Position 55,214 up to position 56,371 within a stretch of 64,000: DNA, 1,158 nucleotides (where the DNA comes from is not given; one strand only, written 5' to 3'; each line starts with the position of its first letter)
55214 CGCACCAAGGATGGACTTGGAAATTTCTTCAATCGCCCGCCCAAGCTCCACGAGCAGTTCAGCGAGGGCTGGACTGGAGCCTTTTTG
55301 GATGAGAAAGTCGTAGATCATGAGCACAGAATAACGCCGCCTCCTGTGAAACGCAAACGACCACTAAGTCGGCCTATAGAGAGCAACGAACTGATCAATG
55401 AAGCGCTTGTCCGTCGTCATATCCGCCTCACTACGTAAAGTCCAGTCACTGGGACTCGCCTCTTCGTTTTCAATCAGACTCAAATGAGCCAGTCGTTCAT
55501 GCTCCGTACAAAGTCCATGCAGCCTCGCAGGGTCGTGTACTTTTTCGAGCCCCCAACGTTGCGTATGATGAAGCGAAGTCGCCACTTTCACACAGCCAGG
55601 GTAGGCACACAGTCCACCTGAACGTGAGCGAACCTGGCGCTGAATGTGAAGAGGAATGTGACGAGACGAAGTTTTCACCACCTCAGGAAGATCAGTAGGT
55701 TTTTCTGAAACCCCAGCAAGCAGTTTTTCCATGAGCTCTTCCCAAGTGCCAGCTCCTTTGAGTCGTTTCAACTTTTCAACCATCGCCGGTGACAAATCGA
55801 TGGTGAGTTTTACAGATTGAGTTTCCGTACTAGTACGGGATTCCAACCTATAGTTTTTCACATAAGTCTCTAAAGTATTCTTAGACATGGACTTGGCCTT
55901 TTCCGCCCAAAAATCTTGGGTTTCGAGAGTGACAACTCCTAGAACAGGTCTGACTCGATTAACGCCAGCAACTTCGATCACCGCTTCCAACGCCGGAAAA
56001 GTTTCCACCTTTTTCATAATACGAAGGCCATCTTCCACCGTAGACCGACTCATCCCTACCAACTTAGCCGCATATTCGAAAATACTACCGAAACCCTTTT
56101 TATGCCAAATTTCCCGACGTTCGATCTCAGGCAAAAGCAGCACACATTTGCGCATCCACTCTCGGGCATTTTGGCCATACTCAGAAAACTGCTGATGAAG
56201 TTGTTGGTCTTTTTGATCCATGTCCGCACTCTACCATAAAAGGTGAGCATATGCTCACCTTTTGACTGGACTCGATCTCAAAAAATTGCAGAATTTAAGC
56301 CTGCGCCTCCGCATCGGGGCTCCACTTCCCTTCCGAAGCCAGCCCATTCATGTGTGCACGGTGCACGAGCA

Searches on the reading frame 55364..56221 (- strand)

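Call 47: search_protein_families(library=padloc, proteins=[window:55364-56221:-], max_evalue=0.01)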
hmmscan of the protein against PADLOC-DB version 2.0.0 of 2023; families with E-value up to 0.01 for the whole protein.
window:55364-56221:- (285 aa): 1 family
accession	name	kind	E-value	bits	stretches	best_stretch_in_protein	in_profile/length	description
PDLC00739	Effector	-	0.0053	14.1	0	184-215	3-34/378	Endonuclease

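Call 48: search_protein_families(library=phrogs, proteins=[window:55364-56221:-], max_evalue=0.01)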
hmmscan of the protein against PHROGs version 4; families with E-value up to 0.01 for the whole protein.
window:55364-56221:- (285 aa): 3 families
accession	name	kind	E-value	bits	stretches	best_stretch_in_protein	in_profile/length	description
phrog_6544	-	unknown function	0.00028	21.4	1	186-246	10-69/248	-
phrog_333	-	DNA, RNA and nucleotide metabolism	0.0015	19.7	1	187-241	19-74/138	HNH endonuclease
phrog_740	-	DNA, RNA and nucleotide metabolism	0.0048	16.9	1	182-246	18-85/332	HNH endonuclease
